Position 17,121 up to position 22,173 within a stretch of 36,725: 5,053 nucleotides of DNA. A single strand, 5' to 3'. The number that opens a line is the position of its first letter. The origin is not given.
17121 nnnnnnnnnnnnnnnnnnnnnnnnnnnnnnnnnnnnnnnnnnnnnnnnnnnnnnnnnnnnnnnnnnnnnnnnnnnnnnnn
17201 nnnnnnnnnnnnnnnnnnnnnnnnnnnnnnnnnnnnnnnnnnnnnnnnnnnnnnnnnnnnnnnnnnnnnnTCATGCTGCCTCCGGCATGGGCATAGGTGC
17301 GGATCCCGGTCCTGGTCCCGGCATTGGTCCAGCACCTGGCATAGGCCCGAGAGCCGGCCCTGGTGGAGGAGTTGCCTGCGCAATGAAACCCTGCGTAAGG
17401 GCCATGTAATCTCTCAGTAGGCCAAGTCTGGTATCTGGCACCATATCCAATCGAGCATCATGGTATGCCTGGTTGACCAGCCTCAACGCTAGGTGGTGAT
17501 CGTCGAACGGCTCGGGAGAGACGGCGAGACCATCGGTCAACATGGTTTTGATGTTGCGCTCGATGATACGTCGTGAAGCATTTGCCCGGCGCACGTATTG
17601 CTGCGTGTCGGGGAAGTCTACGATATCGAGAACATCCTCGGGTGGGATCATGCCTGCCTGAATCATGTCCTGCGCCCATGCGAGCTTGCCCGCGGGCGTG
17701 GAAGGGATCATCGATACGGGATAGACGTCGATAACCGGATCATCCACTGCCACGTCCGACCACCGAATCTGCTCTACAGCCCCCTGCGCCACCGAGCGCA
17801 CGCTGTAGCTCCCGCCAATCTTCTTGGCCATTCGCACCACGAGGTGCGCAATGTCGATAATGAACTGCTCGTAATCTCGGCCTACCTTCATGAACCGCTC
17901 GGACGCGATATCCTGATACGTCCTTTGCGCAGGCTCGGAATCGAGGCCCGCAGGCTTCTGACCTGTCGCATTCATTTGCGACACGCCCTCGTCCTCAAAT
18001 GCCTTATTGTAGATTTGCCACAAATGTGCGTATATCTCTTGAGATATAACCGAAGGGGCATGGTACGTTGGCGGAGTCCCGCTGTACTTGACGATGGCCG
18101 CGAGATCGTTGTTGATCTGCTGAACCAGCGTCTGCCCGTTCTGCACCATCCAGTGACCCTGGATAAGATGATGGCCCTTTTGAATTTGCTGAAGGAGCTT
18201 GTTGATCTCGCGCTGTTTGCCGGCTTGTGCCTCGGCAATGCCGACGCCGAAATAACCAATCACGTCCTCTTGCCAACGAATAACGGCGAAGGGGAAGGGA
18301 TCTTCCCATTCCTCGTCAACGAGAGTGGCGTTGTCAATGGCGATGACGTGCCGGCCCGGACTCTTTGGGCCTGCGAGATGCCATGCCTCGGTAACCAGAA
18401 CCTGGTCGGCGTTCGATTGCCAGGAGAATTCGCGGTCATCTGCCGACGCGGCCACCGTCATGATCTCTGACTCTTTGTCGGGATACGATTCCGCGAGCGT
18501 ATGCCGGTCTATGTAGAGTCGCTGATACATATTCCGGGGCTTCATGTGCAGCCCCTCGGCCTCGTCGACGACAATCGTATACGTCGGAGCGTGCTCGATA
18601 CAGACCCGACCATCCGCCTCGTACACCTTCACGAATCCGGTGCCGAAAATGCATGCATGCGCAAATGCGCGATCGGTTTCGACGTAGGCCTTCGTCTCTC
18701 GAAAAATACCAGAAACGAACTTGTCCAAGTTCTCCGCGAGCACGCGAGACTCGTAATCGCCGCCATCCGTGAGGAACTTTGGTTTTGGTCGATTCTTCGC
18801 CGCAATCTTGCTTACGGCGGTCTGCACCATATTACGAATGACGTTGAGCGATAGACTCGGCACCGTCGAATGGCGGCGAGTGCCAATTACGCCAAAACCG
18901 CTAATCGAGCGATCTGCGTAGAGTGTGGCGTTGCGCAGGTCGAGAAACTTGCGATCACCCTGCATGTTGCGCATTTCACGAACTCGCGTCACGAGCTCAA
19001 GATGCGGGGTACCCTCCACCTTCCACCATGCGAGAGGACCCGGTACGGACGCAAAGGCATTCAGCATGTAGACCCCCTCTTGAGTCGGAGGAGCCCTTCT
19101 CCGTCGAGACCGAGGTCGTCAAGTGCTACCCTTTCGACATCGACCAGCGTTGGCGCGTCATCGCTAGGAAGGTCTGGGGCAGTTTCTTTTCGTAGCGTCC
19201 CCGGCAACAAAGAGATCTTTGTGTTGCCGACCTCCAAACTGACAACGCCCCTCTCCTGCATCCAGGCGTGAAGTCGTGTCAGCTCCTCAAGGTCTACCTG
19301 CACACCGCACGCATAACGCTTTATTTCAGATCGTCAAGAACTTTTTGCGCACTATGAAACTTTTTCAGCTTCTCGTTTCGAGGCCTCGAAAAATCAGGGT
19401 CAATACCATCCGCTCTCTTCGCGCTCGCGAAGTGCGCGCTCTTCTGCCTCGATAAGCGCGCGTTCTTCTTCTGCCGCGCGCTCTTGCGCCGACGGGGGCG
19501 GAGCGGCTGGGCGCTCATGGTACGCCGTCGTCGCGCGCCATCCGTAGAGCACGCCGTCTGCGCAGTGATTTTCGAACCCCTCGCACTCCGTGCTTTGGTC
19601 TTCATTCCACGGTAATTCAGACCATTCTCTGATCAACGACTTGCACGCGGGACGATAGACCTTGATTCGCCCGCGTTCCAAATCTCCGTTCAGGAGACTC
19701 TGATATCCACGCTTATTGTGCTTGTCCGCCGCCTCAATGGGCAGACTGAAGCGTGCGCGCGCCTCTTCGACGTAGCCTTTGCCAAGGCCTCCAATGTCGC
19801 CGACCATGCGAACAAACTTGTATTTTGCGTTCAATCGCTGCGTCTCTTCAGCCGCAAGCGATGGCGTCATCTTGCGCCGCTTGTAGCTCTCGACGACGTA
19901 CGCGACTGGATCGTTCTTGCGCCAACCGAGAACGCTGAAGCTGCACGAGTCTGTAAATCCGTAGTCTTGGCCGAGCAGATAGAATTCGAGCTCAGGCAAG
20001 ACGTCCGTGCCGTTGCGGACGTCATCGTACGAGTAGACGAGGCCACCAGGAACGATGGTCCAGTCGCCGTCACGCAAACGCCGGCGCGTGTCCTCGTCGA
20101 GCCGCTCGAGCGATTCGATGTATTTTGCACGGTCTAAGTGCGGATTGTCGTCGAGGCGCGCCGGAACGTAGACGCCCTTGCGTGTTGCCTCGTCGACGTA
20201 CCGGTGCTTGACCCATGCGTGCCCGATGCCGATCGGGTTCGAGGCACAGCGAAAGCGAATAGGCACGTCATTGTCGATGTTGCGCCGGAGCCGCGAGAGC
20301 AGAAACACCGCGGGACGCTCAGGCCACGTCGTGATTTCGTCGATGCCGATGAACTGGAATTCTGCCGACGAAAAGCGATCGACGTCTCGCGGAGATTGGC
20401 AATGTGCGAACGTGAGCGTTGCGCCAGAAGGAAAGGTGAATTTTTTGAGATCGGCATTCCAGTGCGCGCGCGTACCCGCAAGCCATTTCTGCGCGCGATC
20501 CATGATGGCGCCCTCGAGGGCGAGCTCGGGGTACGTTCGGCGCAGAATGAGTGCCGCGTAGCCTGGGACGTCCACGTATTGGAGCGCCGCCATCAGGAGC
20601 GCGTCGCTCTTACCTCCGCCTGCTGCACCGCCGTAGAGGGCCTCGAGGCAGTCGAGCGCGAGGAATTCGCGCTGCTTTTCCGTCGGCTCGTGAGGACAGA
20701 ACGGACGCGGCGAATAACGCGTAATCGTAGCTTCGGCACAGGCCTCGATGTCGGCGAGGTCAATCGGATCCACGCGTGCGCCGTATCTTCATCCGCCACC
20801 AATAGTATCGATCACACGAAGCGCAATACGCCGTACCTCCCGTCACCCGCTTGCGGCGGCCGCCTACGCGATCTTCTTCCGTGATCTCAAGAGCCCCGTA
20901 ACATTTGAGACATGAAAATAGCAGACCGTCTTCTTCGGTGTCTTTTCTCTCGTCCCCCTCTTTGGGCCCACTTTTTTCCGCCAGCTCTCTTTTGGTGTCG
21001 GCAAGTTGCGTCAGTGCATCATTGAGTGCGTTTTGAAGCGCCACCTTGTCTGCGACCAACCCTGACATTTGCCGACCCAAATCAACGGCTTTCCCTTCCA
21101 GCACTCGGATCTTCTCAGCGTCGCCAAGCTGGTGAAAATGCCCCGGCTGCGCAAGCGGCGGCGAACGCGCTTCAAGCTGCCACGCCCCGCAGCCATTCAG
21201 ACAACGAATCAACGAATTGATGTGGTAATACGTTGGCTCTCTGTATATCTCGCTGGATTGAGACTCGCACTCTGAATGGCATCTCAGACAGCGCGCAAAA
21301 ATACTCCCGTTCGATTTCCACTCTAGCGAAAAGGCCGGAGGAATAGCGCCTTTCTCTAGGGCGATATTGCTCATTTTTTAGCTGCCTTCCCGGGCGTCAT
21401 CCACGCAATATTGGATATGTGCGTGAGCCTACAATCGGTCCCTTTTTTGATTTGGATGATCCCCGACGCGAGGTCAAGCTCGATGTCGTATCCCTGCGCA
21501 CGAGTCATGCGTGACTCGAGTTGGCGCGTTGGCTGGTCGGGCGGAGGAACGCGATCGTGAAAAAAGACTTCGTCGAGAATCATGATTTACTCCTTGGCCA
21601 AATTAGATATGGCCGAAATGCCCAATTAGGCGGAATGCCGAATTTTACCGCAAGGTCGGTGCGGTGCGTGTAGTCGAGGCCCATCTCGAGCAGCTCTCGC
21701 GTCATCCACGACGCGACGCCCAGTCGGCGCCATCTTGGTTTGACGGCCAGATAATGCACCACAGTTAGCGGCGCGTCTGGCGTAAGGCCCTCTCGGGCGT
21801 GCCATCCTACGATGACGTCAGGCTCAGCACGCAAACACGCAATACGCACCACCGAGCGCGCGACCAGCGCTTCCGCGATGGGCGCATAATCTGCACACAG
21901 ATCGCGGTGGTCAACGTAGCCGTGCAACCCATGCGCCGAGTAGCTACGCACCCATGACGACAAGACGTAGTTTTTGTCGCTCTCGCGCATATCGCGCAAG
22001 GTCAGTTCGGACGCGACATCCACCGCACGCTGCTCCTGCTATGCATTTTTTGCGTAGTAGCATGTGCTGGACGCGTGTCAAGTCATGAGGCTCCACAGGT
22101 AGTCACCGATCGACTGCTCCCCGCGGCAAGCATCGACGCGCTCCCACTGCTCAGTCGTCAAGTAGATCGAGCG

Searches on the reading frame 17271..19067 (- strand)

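Call 6: search_protein_families(library=pfam, proteins=[window:17271-19067:-], max_evalue=0.01)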
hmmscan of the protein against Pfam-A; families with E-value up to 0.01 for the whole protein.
window:17271-19067:- (598 aa): 3 families
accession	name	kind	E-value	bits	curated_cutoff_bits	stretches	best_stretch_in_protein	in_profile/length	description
PF16510.12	P22_portal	-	2.2e-07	30.2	26.1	1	67-230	41-209/594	Phage P22-like portal protein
PF23899.1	SU10_portal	-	0.00012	21.1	30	1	219-418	270-478/593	Phage SU10 portal protein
PF12236.14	Head-tail_con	-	0.0045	15.9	27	0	120-310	107-302/489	Bacteriophage head to tail connecting protein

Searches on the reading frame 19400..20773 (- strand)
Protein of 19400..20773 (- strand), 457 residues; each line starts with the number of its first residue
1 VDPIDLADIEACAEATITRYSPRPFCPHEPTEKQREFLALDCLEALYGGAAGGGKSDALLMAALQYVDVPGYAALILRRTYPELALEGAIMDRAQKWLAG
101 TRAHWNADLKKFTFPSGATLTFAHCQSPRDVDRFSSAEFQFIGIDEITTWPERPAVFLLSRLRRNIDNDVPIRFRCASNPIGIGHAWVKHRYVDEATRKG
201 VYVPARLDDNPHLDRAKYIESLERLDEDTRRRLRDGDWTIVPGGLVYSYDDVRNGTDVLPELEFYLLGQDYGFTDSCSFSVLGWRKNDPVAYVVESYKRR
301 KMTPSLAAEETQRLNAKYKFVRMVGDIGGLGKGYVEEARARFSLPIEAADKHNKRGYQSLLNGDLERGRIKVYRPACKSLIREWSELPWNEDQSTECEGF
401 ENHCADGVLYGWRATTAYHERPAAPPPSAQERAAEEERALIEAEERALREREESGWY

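Call 6: search_protein_families(library=pfam, proteins=[window:19400-20773:-], max_evalue=0.01)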
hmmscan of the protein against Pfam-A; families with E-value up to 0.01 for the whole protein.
window:19400-20773:- (457 aa): 2 families
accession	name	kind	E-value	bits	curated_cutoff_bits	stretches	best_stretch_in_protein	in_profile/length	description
PF03237.21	Terminase_6N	-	3.1e-08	34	22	1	47-244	2-206/215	Terminase large subunit, T4likevirus-type, N-terminal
PF17289.8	Terminase_6C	-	5.3e-08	33.4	22.6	1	275-383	12-123/155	Terminase RNaseH-like domain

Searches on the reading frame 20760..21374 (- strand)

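Call 6: search_protein_families(library=pfam, proteins=[window:20760-21374:-], max_evalue=0.01)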
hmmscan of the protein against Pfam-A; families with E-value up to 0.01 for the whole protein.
window:20760-21374:- (204 aa): 1 family
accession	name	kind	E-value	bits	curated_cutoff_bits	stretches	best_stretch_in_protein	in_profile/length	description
PF01927.22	Mut7-C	-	0.0045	17.5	23.3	0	153-193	91-135/146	Mut7-C RNAse domain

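Call 8: search_protein_families(library=phrogs, proteins=[window:20760-21374:-], max_evalue=0.01)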
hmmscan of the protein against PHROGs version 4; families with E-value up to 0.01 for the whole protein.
window:20760-21374:- (204 aa): 0 families

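Call 86: search_protein_families(library=phrogs, proteins=[window:20760-21374:-], max_evalue=0.1)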
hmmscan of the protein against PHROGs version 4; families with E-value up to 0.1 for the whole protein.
window:20760-21374:- (204 aa): 1 family
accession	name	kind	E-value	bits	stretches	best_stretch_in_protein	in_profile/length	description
phrog_1402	-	unknown function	0.091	14.2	0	115-158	34-77/82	-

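Call 102: search_protein_families(library=ncbifam, proteins=[window:20760-21374:-], max_evalue=0.1)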
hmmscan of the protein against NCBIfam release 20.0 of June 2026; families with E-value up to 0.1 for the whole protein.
window:20760-21374:- (204 aa): 0 families

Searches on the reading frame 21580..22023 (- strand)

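Call 6: search_protein_families(library=pfam, proteins=[window:21580-22023:-], max_evalue=0.01)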
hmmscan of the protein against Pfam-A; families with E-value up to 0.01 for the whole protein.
window:21580-22023:- (147 aa): 2 families
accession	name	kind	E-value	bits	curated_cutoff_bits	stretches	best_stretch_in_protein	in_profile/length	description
PF00583.31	Acetyltransf_1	-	0.0022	18.7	20.7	1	69-117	42-90/116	Acetyltransferase (GNAT) family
PF13508.13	Acetyltransf_7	-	0.0074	17.1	27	0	80-113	28-55/84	Acetyltransferase (GNAT) domain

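Call 8: search_protein_families(library=phrogs, proteins=[window:21580-22023:-], max_evalue=0.01)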
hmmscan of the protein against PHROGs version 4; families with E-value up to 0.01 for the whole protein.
window:21580-22023:- (147 aa): 0 families
